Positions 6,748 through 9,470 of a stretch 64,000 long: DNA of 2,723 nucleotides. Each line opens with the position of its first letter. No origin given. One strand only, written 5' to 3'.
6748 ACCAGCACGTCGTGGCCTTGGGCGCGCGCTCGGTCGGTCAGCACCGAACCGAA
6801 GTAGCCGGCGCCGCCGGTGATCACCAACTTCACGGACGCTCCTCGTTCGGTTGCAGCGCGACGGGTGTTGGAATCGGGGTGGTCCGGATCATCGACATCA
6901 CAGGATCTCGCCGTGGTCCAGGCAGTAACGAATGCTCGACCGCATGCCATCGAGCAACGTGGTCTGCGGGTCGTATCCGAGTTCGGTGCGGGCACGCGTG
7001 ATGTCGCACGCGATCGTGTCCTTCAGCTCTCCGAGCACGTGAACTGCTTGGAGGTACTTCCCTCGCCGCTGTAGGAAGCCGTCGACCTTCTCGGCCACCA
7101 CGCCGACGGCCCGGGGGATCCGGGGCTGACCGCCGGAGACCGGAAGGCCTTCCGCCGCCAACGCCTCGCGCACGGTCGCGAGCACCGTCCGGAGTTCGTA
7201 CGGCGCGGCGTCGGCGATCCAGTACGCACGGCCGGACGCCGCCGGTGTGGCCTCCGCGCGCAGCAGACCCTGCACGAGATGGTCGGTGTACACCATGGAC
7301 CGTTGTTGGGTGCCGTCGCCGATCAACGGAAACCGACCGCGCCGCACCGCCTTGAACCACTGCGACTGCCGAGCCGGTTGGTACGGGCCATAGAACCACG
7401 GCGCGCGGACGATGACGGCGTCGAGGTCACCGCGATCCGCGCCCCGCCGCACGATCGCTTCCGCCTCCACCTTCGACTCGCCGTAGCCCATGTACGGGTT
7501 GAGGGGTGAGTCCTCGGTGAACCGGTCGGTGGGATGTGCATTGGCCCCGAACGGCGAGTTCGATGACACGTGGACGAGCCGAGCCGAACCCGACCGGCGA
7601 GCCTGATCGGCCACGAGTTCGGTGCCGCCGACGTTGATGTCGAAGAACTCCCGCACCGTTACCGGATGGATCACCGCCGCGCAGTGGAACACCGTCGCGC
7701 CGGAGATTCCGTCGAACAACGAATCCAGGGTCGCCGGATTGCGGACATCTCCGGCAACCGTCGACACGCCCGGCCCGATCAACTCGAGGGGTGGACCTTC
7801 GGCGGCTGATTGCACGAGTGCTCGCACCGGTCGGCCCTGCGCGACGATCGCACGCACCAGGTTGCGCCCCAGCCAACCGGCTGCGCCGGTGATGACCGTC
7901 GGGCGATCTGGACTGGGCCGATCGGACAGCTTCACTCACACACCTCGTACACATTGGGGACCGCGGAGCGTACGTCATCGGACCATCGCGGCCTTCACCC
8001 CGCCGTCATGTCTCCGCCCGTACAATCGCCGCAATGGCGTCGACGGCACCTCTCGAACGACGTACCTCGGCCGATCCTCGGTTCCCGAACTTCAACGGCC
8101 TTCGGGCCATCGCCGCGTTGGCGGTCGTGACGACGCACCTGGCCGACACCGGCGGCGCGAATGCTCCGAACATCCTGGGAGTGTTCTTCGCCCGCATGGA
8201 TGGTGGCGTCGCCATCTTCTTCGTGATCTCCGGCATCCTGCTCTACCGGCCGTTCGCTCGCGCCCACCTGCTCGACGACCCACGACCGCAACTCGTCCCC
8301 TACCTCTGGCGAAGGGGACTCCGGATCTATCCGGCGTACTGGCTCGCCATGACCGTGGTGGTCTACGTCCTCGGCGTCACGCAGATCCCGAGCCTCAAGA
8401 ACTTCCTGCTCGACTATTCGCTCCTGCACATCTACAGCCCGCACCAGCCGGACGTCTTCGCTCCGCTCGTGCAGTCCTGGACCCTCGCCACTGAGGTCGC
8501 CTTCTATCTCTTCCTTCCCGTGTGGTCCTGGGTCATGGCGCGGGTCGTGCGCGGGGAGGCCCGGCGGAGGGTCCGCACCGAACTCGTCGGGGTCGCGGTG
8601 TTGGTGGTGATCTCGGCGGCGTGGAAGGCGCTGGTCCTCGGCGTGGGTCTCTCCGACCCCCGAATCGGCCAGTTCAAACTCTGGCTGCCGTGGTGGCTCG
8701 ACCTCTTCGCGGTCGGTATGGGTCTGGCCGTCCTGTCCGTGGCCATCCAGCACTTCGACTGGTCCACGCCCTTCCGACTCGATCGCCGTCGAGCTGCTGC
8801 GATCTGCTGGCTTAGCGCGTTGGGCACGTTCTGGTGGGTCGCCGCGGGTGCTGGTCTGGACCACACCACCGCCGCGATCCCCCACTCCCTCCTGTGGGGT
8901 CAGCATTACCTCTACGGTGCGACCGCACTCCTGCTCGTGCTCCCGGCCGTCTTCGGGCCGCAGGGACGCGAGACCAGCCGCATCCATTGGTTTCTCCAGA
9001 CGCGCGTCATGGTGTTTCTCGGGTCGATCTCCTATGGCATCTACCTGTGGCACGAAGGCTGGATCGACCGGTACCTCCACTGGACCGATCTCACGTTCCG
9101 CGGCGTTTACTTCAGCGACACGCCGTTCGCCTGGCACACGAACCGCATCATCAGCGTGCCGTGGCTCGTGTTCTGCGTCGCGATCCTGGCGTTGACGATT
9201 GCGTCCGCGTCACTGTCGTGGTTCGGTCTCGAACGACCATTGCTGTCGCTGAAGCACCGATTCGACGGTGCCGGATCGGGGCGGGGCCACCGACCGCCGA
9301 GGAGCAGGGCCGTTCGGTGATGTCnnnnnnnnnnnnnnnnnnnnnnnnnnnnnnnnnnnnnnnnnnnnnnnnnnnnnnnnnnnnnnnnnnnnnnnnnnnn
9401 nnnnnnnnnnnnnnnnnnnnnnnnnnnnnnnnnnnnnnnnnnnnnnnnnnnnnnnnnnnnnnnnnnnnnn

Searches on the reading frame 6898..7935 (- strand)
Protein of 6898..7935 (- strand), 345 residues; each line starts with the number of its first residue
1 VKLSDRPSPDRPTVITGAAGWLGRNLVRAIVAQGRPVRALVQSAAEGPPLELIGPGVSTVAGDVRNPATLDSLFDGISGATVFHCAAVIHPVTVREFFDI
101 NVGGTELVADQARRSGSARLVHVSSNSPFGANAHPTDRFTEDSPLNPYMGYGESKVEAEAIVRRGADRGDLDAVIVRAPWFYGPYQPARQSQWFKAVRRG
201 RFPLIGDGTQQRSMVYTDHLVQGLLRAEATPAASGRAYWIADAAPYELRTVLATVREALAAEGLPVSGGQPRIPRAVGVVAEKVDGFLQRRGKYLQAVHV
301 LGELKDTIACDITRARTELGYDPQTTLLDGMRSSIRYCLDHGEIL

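Call 4: search_protein_families(library=pfam, proteins=[window:6898-7935:-], max_evalue=1)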
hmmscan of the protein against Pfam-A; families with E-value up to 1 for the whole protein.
window:6898-7935:- (345 aa): 10 families
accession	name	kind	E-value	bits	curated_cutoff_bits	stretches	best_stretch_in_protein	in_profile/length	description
PF01370.27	Epimerase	-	1.8e-34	119.7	20.9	1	14-240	2-239/240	NAD dependent epimerase/dehydratase family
PF16363.11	GDP_Man_Dehyd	-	4.4e-21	76.1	27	1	15-332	2-330/332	GDP-mannose 4,6 dehydratase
PF01073.25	3Beta_HSD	-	5.4e-20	72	22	1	14-254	1-263/280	3-beta hydroxysteroid dehydrogenase/isomerase family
PF04321.23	RmlD_sub_bind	-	2.9e-19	69.7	27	1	14-186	4-156/287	RmlD substrate binding domain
PF07993.18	NAD_binding_4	-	4.4e-14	52.7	20.1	1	81-183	91-209/258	Male sterility protein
PF13460.12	NAD_binding_10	-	6.7e-14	52.6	27.2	1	17-182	1-147/184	NAD(P)H-binding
PF02719.21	Polysacc_synt_2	-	2.2e-07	30.8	20.2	1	14-125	2-128/293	Polysaccharide biosynthesis protein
PF05368.20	NmrA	-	1.2e-06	28.8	27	1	14-80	6-73/298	NmrA-like family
PF08659.16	KR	-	0.0054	17.1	22.6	1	14-93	4-96/180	KR domain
PF00106.31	adh_short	-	0.084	12.8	26.6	1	14-78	4-72/195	short chain dehydrogenase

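Call 6: search_protein_families(library=ncbifam, proteins=[window:6898-7935:-], max_evalue=1)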
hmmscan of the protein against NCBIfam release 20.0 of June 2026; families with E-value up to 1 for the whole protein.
window:6898-7935:- (345 aa): 32 families (the best 25 are shown)
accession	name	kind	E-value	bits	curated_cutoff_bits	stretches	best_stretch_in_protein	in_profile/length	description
NF042422.1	oxyalk_red_OleD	equivalog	3.2e-30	105.6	580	1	14-332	4-322/329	2-alkyl-3-oxoalkanoate reductase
NF052578.1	StrlDmthSdmBMthl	equivalog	8.3e-24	84.9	600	1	13-337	3-321/328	sterol demethylase protein SdmB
TIGR03466.1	HpnA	hypoth_equivalog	6.1e-23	81.2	367.65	1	13-342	3-325/327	hopanoid-associated sugar epimerase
NF042423.1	oxyalk_red_Shew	equivalog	2e-22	79.7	580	1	14-332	12-329/331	2-alkyl-3-oxoalkanoate reductase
TIGR01181.1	dTDP_gluc_dehyt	equivalog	4.4e-21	75.3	365.1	1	14-341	3-314/321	dTDP-glucose 4,6-dehydratase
TIGR04180.1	EDH_00030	hypoth_equivalog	1.8e-16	60.1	475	1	14-248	2-245/297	NAD-dependent 4,6-dehydratase LegB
NF043036.1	ErythonDh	equivalog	8.2e-16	58.1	325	1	14-179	4-177/321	D-erythronate dehydrogenase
TIGR01214.1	rmlD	equivalog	1.4e-15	57.2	224.05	1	14-185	3-154/285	dTDP-4-dehydrorhamnose reductase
TIGR01746.1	Thioester-redct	subfamily_domain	6.1e-13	48.7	213.35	2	81-193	91-209/371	thioester reductase domain-containing protein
NF007582.0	PRK10217.1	equivalog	1.2e-11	44.3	698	1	14-339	5-332/355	dTDP-glucose 4,6-dehydratase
TIGR01179.1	galE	equivalog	3.7e-11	42.4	262.3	1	14-177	3-172/332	UDP-glucose 4-epimerase GalE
NF058621.1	DiazavRedAvaA7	equivalog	4.5e-11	42.9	400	1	14-261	4-250/304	3-diazoavenalumate denitrifying reductase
NF005539.0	PRK07201.1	equivalog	3.9e-10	39.1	549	1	14-164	4-163/657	SDR family oxidoreductase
TIGR02197.1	heptose_epim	equivalog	1.3e-07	31.1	274.6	1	14-172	2-159/316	ADP-glyceromanno-heptose 6-epimerase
NF007490.0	PRK10084.1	subfamily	3.3e-07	29.6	649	1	14-242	4-260/361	dTDP-glucose 4,6-dehydratase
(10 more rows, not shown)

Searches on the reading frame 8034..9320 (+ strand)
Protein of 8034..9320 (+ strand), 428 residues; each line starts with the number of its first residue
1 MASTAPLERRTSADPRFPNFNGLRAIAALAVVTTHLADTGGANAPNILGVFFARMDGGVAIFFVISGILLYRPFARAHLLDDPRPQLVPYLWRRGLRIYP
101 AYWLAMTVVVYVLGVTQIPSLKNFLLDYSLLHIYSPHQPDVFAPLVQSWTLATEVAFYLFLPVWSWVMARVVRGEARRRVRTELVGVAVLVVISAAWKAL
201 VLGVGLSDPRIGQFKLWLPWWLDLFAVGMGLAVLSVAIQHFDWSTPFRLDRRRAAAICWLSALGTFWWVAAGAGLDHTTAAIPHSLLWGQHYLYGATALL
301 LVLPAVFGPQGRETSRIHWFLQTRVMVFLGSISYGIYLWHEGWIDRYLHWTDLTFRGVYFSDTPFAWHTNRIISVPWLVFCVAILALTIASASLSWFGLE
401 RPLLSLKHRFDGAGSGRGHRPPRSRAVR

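Call 4: search_protein_families(library=pfam, proteins=[window:8034-9320:+], max_evalue=1)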
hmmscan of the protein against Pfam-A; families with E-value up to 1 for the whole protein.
window:8034-9320:+ (428 aa): 1 family
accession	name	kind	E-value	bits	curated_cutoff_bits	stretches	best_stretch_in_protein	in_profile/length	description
PF01757.29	Acyl_transf_3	-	6.1e-24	85.1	31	1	19-390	3-321/326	Acyltransferase domain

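Call 6: search_protein_families(library=ncbifam, proteins=[window:8034-9320:+], max_evalue=1)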
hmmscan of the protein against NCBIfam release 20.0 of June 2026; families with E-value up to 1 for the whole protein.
window:8034-9320:+ (428 aa): 1 family
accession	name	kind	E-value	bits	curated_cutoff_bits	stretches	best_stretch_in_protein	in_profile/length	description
NF058601.1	ActlTfSucTMsmeg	equivalog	0.36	9.1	1275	0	47-351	48-348/723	acetyltransferase SucT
